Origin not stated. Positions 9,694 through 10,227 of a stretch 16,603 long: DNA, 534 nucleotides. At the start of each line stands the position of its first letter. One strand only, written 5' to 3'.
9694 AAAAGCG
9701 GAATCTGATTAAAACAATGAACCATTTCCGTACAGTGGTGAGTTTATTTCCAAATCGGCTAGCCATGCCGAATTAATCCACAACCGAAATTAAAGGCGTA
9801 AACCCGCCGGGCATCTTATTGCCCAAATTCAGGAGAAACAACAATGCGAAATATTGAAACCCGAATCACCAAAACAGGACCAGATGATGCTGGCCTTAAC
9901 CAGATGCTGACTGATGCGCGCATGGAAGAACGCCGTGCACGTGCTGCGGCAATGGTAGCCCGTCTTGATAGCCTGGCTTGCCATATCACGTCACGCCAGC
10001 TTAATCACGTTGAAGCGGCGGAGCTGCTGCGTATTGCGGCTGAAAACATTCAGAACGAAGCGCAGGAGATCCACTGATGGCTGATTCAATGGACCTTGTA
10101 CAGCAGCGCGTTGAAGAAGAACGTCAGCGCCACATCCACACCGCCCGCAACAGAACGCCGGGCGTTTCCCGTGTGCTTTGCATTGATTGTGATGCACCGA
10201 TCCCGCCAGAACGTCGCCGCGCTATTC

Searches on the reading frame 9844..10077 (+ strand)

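Call 12: search_protein_families(library=pfam, proteins=[window:9844-10077:+], max_evalue=0.1)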
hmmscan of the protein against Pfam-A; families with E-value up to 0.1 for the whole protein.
window:9844-10077:+ (77 aa): 1 family
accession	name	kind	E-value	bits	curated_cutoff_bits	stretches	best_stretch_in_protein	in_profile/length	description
PF10809.13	DUF2732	-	4e-30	104.1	25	1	1-76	1-75/75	Protein of unknown function (DUF2732)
